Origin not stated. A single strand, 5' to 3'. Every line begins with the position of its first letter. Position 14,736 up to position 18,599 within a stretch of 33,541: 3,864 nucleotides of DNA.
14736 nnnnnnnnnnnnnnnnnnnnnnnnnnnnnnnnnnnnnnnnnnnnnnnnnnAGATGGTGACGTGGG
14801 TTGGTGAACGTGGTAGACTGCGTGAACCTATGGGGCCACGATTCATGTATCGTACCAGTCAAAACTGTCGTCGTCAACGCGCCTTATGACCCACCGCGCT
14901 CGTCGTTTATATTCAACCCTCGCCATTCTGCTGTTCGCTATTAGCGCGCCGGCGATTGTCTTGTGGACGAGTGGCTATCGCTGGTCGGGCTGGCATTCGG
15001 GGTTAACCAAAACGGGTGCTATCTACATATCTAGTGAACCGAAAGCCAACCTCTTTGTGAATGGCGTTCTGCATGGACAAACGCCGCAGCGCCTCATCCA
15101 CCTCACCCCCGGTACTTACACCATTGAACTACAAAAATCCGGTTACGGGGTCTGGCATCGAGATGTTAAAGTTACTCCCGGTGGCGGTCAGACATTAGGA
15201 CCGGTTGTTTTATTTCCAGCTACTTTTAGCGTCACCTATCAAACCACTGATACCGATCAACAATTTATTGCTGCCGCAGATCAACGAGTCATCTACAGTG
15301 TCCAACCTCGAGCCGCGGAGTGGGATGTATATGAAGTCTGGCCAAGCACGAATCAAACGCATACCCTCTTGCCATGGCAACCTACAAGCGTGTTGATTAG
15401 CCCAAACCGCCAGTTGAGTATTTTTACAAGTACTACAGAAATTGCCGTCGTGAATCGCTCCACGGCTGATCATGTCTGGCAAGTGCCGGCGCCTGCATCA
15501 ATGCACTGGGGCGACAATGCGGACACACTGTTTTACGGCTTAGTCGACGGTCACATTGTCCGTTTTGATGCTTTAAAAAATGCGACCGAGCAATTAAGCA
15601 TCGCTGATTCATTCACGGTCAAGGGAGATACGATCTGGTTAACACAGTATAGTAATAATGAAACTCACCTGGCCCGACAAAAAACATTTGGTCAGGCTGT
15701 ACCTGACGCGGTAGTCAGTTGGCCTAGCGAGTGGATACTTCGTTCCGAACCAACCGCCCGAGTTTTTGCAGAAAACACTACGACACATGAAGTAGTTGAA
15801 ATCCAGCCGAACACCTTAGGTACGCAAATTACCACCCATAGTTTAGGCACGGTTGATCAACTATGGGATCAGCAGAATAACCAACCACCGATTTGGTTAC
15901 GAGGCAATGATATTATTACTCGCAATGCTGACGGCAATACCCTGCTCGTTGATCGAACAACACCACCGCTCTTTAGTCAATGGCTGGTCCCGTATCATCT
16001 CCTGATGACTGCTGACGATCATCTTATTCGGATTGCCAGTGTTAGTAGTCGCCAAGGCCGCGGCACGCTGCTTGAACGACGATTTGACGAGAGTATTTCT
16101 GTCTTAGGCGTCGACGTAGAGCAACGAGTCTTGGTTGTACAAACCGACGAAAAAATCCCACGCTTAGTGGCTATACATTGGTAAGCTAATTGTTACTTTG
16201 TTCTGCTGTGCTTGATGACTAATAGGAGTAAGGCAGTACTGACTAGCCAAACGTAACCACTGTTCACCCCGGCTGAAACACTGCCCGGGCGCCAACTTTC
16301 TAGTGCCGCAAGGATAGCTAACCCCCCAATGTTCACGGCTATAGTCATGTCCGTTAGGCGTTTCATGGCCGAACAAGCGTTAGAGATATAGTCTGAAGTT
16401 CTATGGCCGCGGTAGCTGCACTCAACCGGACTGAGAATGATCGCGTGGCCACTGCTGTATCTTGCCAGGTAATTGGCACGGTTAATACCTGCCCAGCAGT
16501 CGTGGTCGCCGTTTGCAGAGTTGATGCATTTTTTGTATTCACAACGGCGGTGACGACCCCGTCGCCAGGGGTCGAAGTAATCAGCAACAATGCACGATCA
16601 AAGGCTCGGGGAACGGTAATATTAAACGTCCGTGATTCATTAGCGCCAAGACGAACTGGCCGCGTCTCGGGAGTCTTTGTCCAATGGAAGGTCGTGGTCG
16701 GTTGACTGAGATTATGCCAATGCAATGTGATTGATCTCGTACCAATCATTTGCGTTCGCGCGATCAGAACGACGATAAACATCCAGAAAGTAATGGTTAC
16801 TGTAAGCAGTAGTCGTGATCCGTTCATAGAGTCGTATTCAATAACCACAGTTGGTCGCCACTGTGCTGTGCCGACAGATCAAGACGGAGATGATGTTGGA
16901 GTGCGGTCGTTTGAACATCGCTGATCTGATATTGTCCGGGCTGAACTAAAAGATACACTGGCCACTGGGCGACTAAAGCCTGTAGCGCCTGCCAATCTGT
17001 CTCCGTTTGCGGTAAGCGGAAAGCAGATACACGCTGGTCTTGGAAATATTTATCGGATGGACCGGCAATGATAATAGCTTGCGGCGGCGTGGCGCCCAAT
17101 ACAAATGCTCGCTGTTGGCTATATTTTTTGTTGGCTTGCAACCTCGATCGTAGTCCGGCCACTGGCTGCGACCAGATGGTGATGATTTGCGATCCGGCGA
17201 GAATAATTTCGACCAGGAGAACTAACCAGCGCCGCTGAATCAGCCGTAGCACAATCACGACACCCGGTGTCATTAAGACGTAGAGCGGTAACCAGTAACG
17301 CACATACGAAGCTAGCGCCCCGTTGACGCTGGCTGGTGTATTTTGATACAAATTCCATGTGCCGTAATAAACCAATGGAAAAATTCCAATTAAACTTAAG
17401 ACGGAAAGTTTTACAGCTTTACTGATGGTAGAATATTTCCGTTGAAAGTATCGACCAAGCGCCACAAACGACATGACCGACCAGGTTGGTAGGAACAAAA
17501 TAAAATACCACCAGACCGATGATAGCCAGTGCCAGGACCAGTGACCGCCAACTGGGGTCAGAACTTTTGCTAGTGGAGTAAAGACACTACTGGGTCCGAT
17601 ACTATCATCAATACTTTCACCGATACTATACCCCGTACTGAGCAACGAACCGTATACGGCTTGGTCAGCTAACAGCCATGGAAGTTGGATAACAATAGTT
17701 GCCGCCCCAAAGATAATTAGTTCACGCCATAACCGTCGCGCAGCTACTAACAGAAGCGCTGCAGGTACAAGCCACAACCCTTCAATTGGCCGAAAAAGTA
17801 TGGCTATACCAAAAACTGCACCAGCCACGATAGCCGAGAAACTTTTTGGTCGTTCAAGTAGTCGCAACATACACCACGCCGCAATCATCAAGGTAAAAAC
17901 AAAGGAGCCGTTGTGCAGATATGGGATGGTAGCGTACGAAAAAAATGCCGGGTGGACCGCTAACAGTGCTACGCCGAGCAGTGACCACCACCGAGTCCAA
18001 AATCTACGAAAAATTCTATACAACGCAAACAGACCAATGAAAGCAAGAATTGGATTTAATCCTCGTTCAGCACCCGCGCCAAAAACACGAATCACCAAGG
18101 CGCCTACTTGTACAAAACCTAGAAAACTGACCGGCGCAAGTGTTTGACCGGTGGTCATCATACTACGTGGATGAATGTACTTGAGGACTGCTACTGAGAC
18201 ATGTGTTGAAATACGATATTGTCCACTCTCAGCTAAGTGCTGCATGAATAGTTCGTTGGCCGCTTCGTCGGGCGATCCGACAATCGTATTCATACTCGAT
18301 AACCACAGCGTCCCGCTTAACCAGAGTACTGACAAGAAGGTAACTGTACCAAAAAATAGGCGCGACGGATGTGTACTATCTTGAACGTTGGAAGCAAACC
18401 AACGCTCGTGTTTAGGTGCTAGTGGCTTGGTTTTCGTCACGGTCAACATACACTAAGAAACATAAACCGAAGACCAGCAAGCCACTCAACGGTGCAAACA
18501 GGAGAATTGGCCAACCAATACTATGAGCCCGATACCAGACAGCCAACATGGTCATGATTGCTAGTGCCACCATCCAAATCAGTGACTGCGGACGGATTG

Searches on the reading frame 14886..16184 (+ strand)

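Call 44: search_protein_families(library=pfam, proteins=[window:14886-16184:+], max_evalue=0.001)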
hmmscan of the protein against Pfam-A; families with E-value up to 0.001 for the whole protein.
window:14886-16184:+ (432 aa): 1 family
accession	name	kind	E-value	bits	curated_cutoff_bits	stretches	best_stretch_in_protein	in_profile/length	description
PF08308.17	PEGA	-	3e-09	37.1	20.8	1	44-99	2-58/71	PEGA domain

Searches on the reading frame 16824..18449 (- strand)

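Call 44: search_protein_families(library=pfam, proteins=[window:16824-18449:-], max_evalue=0.001)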
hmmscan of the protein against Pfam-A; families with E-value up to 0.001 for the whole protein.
window:16824-18449:- (541 aa): 1 family
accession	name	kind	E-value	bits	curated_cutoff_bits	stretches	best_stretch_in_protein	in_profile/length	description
PF13231.12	PMT_2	-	1.4e-12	48.6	26.1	1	134-254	30-151/160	Dolichyl-phosphate-mannose-protein mannosyltransferase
